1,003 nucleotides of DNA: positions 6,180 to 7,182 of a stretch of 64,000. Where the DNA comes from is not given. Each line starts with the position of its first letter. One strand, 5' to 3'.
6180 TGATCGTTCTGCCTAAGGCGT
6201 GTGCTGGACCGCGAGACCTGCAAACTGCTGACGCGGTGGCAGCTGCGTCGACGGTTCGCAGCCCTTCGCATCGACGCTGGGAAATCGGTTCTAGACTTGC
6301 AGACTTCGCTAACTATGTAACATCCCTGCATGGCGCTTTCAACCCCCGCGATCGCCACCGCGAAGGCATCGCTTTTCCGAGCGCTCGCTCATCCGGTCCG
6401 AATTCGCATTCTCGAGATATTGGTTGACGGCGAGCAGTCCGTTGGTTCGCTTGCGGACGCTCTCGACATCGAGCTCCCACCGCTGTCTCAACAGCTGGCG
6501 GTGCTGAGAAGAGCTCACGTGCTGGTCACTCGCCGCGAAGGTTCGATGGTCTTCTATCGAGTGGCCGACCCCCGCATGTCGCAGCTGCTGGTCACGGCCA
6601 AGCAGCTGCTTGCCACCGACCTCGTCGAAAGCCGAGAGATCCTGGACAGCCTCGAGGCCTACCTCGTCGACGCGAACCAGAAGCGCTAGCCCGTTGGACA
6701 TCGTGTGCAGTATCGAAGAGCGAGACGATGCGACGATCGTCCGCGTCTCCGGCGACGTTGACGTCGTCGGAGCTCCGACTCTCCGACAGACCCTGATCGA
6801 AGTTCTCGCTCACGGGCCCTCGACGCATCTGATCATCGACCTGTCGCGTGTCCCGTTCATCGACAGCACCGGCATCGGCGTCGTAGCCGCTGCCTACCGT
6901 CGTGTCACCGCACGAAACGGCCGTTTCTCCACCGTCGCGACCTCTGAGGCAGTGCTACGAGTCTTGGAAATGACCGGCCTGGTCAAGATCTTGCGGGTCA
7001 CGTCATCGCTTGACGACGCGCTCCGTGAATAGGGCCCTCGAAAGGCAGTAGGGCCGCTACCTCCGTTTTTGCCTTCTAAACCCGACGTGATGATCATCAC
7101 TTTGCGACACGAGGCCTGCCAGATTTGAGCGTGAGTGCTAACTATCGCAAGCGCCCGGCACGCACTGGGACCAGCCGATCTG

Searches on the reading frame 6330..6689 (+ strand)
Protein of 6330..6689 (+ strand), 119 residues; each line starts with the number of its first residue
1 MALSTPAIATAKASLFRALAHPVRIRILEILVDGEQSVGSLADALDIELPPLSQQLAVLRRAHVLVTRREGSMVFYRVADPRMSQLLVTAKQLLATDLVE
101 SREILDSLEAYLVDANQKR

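Call 5: search_protein_families(library=pfam, proteins=[window:6330-6689:+], max_evalue=0.01)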
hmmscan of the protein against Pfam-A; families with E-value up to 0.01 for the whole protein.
window:6330-6689:+ (119 aa): 2 families
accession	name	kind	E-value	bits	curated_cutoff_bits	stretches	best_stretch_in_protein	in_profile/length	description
PF12840.13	HTH_20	-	2.5e-09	37.4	27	1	19-66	1-49/51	Helix-turn-helix domain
PF01022.26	HTH_5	-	7.1e-08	32.6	22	1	22-62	2-42/47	Bacterial regulatory protein, arsR family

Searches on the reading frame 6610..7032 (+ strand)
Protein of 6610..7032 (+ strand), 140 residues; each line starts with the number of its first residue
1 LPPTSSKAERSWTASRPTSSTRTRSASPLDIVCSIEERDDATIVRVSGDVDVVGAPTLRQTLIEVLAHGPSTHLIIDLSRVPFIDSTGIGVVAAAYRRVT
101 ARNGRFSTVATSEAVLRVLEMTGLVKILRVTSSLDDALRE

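Call 5: search_protein_families(library=pfam, proteins=[window:6610-7032:+], max_evalue=0.01)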
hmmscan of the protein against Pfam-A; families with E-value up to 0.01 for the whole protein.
window:6610-7032:+ (140 aa): 2 families
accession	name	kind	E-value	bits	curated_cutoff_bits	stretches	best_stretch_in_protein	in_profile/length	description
PF01740.26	STAS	-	2.6e-22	79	22.6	1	35-137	4-106/106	STAS domain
PF13466.11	STAS_2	-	1.1e-14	54.8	29.2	1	44-124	1-79/80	STAS domain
